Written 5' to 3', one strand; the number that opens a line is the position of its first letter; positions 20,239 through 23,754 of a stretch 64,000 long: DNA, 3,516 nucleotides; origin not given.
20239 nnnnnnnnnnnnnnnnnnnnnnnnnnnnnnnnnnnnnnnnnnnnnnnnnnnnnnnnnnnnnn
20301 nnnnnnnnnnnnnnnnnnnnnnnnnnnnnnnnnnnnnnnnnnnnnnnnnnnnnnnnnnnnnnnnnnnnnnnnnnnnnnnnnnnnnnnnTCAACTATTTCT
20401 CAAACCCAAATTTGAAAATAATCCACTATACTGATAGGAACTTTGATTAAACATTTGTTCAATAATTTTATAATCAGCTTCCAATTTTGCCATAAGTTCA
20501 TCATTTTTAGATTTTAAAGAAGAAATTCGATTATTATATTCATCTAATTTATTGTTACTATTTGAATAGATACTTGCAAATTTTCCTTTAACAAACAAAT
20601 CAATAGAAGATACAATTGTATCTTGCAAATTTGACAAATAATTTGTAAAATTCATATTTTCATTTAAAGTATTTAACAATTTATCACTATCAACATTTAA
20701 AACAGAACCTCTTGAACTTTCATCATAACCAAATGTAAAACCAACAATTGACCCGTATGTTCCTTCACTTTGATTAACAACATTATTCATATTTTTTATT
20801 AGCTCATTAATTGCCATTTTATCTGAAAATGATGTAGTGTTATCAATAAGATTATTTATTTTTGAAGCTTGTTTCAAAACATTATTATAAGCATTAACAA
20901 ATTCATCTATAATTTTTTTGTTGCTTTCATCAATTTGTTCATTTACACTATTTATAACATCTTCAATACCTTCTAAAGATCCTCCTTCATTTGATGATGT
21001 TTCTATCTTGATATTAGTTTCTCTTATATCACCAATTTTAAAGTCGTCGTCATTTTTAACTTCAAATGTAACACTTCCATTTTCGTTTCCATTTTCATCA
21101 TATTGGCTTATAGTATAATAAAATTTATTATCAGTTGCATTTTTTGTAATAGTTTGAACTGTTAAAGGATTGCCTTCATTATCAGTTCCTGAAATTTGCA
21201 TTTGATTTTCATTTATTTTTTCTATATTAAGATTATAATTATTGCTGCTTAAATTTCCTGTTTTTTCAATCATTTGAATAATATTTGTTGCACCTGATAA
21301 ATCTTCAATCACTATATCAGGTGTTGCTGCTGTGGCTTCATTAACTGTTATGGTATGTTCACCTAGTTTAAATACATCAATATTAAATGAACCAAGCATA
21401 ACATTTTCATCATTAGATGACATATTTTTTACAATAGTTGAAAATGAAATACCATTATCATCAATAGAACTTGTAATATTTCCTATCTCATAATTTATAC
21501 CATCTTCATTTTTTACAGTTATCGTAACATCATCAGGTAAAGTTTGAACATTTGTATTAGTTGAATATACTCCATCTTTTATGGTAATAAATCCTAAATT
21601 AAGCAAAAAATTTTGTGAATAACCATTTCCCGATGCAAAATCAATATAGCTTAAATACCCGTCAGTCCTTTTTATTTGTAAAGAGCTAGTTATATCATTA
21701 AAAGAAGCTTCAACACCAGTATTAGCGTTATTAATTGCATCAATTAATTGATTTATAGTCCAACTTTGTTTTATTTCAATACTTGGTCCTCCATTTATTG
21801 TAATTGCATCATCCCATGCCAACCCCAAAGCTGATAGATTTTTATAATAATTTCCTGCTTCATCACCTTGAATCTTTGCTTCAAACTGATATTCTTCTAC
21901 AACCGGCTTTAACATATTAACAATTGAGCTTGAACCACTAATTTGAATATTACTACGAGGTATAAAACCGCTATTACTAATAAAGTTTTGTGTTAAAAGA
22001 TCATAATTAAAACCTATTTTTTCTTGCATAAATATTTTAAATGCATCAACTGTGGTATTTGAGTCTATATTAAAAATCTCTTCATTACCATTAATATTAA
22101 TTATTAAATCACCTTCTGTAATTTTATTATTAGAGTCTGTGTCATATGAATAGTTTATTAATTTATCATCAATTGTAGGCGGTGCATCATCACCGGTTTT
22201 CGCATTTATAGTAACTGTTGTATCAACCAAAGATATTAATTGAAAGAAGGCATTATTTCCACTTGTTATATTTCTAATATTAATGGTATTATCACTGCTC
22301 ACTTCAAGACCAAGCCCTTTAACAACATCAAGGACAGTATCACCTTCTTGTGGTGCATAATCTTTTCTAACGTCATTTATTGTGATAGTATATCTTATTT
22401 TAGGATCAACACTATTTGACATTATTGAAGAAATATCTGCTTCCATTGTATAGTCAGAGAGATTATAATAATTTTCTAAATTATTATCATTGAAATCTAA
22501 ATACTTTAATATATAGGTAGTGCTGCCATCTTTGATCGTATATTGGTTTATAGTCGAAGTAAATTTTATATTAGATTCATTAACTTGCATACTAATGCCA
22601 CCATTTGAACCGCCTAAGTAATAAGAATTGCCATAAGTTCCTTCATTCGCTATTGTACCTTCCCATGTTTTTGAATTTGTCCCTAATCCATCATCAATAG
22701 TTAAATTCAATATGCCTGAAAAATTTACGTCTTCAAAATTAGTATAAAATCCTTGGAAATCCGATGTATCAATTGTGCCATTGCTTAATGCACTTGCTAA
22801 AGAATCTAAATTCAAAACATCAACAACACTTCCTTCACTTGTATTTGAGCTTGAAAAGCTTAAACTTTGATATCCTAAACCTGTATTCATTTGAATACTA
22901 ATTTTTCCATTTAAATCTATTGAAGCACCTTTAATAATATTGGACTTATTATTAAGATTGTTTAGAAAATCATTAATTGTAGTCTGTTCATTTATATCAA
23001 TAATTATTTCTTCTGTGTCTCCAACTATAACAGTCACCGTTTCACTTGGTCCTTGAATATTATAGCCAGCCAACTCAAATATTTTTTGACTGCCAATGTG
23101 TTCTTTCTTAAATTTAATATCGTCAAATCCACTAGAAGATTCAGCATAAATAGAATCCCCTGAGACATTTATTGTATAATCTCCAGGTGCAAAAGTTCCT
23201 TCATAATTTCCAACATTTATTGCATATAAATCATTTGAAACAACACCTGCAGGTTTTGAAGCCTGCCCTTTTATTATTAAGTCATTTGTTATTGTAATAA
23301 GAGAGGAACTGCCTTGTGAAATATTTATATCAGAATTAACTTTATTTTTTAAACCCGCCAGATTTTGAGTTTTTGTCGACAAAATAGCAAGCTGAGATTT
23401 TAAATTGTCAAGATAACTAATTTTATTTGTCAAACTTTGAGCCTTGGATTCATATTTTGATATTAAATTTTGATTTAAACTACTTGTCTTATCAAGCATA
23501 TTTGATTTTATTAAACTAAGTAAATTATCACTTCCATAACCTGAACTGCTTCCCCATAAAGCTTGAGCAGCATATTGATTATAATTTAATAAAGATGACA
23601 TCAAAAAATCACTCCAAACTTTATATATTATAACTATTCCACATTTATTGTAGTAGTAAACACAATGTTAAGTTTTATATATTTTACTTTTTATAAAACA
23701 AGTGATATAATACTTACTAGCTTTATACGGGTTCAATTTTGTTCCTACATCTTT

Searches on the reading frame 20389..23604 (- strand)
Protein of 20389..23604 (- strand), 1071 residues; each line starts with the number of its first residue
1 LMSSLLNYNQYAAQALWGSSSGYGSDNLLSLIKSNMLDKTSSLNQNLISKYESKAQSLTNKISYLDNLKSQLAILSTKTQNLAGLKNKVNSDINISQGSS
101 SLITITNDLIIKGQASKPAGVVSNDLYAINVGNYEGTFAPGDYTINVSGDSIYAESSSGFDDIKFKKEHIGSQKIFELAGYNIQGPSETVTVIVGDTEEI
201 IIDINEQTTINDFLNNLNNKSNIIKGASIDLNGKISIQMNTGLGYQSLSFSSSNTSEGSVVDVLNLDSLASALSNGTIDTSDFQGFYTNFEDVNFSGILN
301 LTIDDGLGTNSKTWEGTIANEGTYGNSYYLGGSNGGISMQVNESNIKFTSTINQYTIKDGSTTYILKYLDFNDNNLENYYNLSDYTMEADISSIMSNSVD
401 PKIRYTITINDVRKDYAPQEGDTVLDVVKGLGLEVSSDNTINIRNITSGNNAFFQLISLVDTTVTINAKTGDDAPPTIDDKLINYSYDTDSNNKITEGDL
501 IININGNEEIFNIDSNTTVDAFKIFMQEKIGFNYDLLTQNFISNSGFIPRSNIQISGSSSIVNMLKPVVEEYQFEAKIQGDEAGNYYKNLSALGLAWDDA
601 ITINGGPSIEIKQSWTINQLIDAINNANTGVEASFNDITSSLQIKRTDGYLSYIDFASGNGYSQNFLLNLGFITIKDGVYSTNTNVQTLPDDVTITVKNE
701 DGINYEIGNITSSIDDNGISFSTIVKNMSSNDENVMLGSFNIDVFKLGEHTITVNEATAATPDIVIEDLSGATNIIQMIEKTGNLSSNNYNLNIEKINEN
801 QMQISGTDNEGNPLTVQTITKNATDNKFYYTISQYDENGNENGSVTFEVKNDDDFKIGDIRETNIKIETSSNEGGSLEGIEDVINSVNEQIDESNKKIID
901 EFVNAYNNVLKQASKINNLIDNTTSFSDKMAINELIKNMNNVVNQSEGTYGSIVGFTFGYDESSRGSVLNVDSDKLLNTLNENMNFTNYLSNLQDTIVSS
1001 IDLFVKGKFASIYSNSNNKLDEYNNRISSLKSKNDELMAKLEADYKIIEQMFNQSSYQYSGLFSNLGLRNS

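Call 9: search_protein_families(library=pfam, proteins=[window:20389-23604:-])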
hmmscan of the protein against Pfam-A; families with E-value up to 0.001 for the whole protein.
window:20389-23604:- (1071 aa): 0 families

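Call 46: search_protein_families(library=pfam, proteins=[window:20389-23604:-], max_evalue=10)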
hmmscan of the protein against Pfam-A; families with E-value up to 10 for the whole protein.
window:20389-23604:- (1071 aa): 6 families
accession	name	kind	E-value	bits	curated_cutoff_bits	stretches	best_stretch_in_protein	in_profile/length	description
PF21403.4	OTU1_UBXL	-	0.24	12.4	22.7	0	201-223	13-35/49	OTU1, UBXL domain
PF25432.1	FF_PRPF40A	-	0.24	11.7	27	0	511-529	18-36/60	PRPF40A-like, FF domain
PF07166.16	DUF1398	-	0.39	11.2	22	1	977-1046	4-72/119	Protein of unknown function (DUF1398)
PF16326.10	ABC_tran_CTD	-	1.1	10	32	0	1011-1041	35-64/69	ABC transporter C-terminal domain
PF13125.11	DUF3958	-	1.4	9.7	26.3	0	1019-1065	2-47/107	Protein of unknown function (DUF3958)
PF02369.22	Big_1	-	2.8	8.6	34.9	1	791-852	10-69/93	Bacterial Ig-like domain (group 1)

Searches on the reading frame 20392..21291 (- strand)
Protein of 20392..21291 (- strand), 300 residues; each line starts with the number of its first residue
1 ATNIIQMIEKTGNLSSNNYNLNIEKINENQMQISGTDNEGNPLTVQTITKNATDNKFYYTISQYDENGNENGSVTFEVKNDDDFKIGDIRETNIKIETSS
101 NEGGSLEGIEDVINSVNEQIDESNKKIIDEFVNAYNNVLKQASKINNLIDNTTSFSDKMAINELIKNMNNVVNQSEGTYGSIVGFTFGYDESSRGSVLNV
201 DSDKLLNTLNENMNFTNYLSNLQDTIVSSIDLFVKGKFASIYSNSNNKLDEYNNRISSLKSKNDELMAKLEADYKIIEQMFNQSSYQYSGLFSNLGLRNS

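Call 46: search_protein_families(library=pfam, proteins=[window:20392-21291:-], max_evalue=10)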
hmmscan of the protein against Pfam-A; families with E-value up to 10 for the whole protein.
window:20392-21291:- (300 aa): 8 families
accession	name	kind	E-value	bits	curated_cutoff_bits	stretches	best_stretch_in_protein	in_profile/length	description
PF16326.10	ABC_tran_CTD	-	0.01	16.5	32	1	240-270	35-64/69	ABC transporter C-terminal domain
PF02369.22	Big_1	-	0.014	15.9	34.9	1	18-81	8-69/93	Bacterial Ig-like domain (group 1)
PF13125.11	DUF3958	-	0.015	16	26.3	1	248-294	2-47/107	Protein of unknown function (DUF3958)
PF08651.15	DASH_Duo1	-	0.022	15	25.4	1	105-152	22-64/74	DASH complex subunit Duo1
PF12022.14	COG2_C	-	0.075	13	27.3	1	103-149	154-197/300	COG complex component, COG2, C-terminal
PF03670.18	UPF0184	-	0.2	12.5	21.5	1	242-271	28-57/83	Uncharacterised protein family (UPF0184)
PF06419.17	COG6_N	-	0.25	11.9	27.4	1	235-284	28-77/114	Conserved oligomeric complex COG6, N-terminal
PF20194.3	DUF6557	-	1.1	10.3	27.8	0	233-275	12-54/144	Family of unknown function (DUF6557)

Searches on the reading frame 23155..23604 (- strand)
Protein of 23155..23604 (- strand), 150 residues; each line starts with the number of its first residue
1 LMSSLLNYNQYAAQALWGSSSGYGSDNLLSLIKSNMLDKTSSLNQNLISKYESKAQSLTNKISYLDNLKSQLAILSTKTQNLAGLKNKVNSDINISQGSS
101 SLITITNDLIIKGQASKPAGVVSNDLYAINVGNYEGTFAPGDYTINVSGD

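Call 46: search_protein_families(library=pfam, proteins=[window:23155-23604:-], max_evalue=10)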
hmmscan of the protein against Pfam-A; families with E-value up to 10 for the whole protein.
window:23155-23604:- (150 aa): 2 families
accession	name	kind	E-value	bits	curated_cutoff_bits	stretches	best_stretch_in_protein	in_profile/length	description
PF02465.23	FliD_N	-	0.0045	18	24.8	1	35-107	7-77/97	Flagellar hook-associated protein 2 N-terminus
PF20663.3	COG4_N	-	0.12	12.9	27.3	1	36-90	14-67/107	Conserved oligomeric Golgi complex subunit 4, N-terminal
